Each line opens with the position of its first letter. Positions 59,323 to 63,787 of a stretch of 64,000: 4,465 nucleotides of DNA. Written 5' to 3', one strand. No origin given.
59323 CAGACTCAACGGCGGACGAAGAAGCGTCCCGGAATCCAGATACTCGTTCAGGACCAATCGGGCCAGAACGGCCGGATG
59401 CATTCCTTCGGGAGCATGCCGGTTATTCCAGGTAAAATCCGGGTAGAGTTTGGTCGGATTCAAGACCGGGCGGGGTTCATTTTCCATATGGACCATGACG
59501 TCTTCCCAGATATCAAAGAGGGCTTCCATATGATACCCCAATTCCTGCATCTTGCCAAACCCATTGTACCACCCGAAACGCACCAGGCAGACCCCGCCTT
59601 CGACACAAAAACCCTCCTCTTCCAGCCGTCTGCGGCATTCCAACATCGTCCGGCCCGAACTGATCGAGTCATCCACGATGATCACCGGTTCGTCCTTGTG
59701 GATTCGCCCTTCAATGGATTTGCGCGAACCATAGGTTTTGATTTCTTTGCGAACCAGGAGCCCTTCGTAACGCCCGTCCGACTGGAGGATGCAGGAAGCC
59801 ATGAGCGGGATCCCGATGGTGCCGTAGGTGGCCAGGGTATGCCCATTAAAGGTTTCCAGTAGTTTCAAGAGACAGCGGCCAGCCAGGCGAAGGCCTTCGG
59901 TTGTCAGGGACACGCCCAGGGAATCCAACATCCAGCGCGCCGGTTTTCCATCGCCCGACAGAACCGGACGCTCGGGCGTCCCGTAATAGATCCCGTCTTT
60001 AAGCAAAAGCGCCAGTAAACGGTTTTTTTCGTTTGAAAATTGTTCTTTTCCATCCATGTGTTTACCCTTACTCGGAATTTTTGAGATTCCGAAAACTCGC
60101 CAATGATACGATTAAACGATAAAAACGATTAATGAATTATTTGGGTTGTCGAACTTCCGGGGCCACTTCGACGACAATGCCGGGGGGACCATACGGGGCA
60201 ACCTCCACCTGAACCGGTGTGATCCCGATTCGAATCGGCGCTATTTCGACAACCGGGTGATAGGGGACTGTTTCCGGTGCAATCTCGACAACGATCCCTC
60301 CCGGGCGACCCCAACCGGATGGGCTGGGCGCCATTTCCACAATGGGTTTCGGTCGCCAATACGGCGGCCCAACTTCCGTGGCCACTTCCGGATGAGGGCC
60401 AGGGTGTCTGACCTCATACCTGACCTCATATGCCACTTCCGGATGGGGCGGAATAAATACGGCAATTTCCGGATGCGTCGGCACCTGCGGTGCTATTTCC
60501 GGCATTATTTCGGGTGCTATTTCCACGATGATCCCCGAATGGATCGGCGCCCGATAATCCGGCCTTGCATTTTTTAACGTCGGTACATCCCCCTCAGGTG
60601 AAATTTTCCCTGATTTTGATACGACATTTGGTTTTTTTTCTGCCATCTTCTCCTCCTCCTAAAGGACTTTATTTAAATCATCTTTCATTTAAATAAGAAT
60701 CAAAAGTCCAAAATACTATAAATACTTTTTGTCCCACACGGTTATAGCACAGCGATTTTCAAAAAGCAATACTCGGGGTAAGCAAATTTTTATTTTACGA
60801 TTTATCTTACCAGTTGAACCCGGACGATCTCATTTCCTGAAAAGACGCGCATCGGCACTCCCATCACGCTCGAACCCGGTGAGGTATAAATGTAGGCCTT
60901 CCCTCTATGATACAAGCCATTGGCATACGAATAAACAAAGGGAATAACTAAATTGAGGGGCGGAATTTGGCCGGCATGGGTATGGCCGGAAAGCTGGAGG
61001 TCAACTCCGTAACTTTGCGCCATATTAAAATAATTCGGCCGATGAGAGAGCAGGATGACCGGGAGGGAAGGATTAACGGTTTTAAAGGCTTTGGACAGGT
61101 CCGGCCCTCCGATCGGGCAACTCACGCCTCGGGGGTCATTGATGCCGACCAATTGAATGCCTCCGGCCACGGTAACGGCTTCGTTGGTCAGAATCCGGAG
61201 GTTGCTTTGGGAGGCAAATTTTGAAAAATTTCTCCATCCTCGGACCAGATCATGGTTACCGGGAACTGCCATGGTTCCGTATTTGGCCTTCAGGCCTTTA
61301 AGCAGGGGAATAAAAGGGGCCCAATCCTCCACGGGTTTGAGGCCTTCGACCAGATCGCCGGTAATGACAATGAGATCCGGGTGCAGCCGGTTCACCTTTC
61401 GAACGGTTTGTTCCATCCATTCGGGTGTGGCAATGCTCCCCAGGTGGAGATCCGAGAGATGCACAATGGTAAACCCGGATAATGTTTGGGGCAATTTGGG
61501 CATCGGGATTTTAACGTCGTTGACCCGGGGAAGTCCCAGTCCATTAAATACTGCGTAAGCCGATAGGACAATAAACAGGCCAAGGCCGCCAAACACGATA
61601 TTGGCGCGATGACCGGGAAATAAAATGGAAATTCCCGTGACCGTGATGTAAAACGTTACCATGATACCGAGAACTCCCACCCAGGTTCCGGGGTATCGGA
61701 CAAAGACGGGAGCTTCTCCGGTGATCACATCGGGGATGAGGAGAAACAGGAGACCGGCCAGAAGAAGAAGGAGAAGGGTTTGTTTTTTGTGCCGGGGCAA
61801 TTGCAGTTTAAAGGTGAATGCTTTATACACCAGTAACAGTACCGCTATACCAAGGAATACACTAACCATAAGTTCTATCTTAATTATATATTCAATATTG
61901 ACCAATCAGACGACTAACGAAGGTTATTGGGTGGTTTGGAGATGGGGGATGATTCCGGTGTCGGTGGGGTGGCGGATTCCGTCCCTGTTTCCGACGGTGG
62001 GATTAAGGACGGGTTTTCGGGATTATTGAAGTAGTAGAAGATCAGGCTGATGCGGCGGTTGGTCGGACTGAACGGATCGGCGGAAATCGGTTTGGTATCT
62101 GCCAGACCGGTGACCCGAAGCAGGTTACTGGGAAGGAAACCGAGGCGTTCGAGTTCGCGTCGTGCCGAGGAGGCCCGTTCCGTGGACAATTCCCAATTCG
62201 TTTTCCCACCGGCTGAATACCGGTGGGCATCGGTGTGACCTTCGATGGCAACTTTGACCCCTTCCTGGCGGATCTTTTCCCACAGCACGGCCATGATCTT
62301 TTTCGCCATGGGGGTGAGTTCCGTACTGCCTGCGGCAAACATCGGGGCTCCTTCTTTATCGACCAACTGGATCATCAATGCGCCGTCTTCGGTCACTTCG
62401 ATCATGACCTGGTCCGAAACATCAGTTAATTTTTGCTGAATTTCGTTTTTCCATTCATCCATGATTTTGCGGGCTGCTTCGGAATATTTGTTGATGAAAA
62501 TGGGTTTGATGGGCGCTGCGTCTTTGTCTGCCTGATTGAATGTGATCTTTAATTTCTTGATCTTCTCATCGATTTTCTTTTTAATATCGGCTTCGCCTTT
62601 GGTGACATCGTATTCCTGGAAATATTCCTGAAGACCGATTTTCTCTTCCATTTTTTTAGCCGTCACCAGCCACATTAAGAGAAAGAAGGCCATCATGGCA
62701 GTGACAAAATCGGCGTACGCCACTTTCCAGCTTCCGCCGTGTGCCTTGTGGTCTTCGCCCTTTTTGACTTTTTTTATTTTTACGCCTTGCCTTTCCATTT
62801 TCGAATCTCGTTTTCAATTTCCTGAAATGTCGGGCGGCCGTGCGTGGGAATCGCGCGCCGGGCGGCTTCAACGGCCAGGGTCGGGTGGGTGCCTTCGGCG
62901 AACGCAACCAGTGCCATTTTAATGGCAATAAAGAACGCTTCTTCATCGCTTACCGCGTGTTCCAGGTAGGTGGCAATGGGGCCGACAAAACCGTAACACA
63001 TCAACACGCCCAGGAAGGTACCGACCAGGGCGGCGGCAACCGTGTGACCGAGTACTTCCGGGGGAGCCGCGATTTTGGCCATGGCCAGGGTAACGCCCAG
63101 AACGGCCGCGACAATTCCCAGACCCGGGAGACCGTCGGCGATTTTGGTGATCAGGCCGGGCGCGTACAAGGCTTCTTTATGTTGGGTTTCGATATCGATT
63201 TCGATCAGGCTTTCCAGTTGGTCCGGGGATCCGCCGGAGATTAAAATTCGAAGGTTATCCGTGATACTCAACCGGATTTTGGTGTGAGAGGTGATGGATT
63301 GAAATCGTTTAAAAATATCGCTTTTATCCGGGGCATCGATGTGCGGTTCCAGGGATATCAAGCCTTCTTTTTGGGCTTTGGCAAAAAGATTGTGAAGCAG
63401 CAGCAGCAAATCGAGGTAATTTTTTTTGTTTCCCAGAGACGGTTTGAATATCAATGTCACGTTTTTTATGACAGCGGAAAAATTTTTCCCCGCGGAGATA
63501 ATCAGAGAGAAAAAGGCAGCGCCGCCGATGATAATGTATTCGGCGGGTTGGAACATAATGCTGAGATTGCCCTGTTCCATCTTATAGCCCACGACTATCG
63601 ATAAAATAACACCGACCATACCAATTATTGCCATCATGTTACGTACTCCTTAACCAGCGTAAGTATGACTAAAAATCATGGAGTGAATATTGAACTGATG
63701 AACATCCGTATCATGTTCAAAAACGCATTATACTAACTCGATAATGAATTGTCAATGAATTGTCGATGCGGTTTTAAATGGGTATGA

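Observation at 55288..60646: Three-gene cassette: Pro-rich repeat peptide + PRTase/AMMECR1x2/helical-repeat fusion + B12-type radical SAM (Cx7Cx2C)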

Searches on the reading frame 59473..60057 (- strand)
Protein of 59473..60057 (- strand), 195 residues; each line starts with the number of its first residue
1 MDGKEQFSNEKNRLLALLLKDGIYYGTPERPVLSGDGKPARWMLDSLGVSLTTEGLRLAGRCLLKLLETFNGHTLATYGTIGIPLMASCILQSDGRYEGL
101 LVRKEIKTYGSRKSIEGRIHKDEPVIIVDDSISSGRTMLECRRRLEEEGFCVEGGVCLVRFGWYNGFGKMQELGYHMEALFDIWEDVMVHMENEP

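Call 67: search_solved_structures(query=window:59473-60057:-, max_evalue=10, show_alignments=5)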
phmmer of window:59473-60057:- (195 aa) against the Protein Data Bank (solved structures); distinct sequences matched with E-value up to 10: 16.
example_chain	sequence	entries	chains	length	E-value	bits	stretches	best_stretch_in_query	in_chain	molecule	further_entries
2p1z_A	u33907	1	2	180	3.6e-09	39.7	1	32-157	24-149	Phosphoribosyltransferase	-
2wns_A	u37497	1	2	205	8.9e-09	38.5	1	82-179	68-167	OROTATE PHOSPHORIBOSYLTRANSFERASE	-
3qw4_B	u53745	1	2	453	1.4e-08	37.8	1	56-183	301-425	UMP synthase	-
5hkf_A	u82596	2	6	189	4e-06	29.8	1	31-156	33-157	Orotate phosphoribosyltransferase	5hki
5hkl_A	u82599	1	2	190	4.1e-06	29.8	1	31-156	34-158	Orotate phosphoribosyltransferase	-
2aee_A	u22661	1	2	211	1.7e-05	27.8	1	76-180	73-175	Orotate phosphoribosyltransferase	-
3m3h_A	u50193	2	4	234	2.2e-05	27.4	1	99-171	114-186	Orotate phosphoribosyltransferase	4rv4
3dez_A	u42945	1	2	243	3e-05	26.9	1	74-161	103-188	Orotate phosphoribosyltransferase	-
4paw_A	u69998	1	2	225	0.033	17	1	112-153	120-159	Orotate phosphoribosyltransferase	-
4ohc_A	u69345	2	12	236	0.043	16.6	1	99-185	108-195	Orotate phosphoribosyltransferase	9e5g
2yzk_A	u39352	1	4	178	0.12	15.2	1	80-169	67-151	Orotate phosphoribosyltransferase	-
1vj6_A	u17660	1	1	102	0.35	13.7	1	68-149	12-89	protein-tyrosine-phosphatase (nonreceptor type 13)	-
1gm1_A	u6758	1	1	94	0.43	13.4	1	68-149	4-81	PROTEIN TYROSINE PHOSPHATASE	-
1y0b_A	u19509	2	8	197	0.74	12.6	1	111-183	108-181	Xanthine phosphoribosyltransferase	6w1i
2fxv_A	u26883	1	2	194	0.95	12.2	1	111-183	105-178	Xanthine phosphoribosyltransferase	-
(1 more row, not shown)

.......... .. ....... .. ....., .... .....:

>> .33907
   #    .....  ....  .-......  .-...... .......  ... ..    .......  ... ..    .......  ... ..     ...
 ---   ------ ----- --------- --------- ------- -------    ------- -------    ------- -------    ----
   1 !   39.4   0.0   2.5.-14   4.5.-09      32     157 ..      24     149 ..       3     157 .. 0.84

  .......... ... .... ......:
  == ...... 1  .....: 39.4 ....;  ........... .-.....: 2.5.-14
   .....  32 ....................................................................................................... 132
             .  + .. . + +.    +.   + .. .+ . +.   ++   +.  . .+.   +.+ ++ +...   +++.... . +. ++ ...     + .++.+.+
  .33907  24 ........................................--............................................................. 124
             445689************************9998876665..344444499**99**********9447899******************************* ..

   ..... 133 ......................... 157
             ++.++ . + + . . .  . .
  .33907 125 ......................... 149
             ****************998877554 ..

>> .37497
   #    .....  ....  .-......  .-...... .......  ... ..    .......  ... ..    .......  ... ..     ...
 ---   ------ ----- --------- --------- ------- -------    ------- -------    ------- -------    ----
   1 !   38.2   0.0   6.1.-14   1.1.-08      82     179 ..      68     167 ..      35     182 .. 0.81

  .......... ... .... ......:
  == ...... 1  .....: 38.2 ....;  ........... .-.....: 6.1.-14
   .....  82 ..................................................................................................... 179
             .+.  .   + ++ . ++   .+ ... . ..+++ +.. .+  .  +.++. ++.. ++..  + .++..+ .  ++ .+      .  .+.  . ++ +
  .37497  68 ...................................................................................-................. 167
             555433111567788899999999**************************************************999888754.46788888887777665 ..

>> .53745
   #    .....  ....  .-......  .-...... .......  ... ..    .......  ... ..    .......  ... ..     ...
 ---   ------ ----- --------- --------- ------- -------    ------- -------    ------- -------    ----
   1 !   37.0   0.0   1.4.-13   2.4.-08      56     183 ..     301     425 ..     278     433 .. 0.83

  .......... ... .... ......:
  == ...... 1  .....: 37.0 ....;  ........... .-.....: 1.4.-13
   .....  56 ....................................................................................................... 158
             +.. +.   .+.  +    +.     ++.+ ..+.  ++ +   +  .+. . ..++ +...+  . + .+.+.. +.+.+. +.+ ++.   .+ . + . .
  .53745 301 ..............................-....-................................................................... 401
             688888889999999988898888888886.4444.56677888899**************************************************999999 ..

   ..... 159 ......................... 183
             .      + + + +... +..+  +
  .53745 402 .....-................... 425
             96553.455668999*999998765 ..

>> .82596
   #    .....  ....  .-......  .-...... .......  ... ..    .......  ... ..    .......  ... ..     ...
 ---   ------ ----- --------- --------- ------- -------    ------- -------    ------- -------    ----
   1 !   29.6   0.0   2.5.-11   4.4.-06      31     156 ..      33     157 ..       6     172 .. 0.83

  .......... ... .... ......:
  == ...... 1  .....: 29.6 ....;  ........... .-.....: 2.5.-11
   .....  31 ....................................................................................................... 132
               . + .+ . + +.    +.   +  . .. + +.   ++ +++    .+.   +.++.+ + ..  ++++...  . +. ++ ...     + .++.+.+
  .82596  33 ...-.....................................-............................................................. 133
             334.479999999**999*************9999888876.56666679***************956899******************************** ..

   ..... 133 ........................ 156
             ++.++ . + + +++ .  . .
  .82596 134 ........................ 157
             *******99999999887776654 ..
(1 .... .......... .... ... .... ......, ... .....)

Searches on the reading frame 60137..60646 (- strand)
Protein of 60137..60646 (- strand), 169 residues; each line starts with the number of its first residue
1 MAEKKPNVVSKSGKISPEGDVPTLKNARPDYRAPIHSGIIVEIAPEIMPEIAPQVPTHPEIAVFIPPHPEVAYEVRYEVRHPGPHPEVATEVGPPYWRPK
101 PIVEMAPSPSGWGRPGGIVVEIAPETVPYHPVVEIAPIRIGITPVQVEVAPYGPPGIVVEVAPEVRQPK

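Call 3: search_protein_families(library=pfam, proteins=[window:60137-60646:-], max_evalue=0.1)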
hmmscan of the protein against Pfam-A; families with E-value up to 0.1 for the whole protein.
window:60137-60646:- (169 aa): 0 families

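Call 4: search_protein_families(library=ncbifam, proteins=[window:60137-60646:-], max_evalue=0.1)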
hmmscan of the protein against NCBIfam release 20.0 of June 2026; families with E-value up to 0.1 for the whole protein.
window:60137-60646:- (169 aa): 0 families

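Call 21: find_homologous_proteins(query=window:60137-60646:-, max_evalue=0.01)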
Query window:60137-60646:- (169 aa): 1 proteins with E <= 0.01 among 666 candidates.
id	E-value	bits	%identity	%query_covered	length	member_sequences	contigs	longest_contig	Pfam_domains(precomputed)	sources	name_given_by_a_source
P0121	1.3e-100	353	100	100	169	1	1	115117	-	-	-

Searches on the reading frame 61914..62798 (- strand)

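Call 25: search_protein_families(library=pfam, proteins=[window:61914-62798:-], max_evalue=0.001)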
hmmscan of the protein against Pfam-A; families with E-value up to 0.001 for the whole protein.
window:61914-62798:- (294 aa): 2 families
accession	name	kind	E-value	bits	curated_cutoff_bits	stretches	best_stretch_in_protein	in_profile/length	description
PF13677.11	MotB_plug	-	3.5e-16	59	24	1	9-62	2-56/58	Membrane MotB of proton-channel complex MotA/MotB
PF00691.25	OmpA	-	4.5e-14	53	27.2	1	153-242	1-89/98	OmpA family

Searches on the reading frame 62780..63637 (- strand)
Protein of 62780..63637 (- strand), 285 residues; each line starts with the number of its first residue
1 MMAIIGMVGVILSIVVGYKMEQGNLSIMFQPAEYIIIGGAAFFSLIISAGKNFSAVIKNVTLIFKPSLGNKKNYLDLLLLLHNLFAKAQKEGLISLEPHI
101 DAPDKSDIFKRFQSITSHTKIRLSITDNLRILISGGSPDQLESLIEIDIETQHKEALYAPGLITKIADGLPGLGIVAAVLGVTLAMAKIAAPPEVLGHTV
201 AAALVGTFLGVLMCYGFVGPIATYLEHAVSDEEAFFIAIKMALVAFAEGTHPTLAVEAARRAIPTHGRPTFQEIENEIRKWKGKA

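Call 25: search_protein_families(library=pfam, proteins=[window:62780-63637:-], max_evalue=0.001)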
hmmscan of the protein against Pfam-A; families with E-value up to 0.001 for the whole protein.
window:62780-63637:- (285 aa): 2 families
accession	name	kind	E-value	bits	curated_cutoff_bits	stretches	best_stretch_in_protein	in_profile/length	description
PF20560.3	MotA_N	-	3.1e-19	69.4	27.3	1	4-92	1-91/91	Motility protein A N-terminal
PF01618.21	MotA_ExbB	-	1.2e-09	38.4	22.9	1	130-233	15-122/127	MotA/TolQ/ExbB proton channel family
